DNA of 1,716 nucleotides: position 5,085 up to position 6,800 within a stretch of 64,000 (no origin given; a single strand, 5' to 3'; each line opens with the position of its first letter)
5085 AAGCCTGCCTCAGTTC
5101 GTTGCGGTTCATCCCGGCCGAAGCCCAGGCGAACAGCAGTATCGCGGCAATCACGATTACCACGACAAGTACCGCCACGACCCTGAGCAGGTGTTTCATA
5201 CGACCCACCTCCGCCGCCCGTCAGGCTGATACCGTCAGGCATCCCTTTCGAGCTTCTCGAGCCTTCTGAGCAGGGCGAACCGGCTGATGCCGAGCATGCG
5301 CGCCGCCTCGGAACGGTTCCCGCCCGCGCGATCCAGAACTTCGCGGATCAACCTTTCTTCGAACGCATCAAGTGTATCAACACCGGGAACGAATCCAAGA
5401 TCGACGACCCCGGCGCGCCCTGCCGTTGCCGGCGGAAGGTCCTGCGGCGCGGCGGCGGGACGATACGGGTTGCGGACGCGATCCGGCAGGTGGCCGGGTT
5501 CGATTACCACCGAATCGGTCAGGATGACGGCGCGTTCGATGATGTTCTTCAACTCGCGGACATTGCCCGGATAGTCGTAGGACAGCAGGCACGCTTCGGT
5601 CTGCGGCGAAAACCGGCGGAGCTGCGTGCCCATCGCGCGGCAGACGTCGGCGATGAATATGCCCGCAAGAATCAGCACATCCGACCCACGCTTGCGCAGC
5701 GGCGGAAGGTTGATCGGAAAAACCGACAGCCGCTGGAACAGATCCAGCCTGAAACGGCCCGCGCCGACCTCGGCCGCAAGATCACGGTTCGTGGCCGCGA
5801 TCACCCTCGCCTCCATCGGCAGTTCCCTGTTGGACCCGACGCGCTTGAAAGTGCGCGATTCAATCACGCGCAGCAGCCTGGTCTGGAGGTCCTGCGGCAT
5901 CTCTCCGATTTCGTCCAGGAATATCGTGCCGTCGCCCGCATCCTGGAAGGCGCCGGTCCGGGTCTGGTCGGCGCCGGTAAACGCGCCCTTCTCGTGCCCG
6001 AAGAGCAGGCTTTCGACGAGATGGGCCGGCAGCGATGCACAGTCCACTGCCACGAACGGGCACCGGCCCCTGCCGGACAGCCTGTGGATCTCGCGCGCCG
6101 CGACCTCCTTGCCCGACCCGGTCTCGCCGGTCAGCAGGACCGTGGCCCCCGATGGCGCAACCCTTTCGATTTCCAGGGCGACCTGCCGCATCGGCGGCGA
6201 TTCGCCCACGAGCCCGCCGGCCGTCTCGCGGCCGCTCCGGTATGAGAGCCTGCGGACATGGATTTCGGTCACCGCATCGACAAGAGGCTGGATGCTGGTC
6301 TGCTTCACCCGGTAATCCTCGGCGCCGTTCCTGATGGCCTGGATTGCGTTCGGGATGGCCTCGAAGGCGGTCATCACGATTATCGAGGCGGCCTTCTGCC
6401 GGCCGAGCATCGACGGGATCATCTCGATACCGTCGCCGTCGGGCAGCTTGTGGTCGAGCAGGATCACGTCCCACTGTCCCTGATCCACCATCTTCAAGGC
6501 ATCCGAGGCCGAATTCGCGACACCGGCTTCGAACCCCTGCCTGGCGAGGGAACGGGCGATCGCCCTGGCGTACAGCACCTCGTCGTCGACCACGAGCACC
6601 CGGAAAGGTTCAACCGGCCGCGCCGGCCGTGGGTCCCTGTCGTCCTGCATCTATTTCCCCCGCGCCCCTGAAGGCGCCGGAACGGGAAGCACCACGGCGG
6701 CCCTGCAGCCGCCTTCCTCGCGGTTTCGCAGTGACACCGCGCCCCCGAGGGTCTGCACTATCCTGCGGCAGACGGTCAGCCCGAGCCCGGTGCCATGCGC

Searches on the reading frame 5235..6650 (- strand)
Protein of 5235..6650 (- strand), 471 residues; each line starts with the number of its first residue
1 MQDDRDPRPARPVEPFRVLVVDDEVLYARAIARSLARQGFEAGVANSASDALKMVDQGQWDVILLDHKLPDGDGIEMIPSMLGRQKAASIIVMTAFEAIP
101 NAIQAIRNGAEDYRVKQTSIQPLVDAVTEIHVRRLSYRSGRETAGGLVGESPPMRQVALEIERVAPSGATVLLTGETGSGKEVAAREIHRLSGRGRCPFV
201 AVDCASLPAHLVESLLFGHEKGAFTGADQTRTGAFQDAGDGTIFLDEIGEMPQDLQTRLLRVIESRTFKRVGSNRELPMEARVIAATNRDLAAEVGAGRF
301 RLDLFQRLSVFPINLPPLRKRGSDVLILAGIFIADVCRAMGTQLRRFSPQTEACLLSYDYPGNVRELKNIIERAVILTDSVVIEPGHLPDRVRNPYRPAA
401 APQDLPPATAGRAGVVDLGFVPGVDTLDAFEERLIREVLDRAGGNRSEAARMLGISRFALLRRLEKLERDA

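Call 10: search_protein_families(library=pfam, proteins=[window:5235-6650:-], max_evalue=0.01)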
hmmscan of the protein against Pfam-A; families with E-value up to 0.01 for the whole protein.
window:5235-6650:- (471 aa): 12 families
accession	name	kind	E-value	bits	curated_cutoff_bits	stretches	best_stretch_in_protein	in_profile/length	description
PF00158.32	Sigma54_activat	-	6.3e-64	215.1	20.2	1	147-313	1-167/168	Sigma-54 interaction domain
PF00072.30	Response_reg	-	3.8e-22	79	30.2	1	18-127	1-110/111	Response regulator receiver domain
PF25601.1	AAA_lid_14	-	1e-21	76.9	27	1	319-399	1-81/87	AAA+ ATPase lid domain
PF14532.12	Sigma54_activ_2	-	8.6e-21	75.1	25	1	148-318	1-138/138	Sigma-54 interaction domain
PF02954.25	HTH_8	-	2.3e-12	46.9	22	1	427-467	2-42/42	Bacterial regulatory protein, Fis family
PF07728.20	AAA_5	-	5.3e-07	30.2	22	1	171-289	2-123/139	AAA domain (dynein-related subfamily)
PF01078.27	Mg_chelatase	-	2.8e-05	24.1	20.3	0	226-289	93-158/207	Magnesium chelatase, subunit ChlI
PF13191.12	AAA_16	-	0.00012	23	32.6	1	153-266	8-123/167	AAA ATPase domain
PF07724.20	AAA_2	-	0.00012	22.6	27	1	170-267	5-103/166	AAA domain (Cdc48 subfamily)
PF00004.35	AAA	-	0.0016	19.3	21.2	1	171-289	1-110/131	ATPase family associated with various cellular activities (AAA)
PF13556.12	HTH_30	-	0.0046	17.2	27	0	441-469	10-38/59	PucR C-terminal helix-turn-helix domain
PF13518.12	HTH_28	-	0.0086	16.6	25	0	433-467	4-35/52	Helix-turn-helix domain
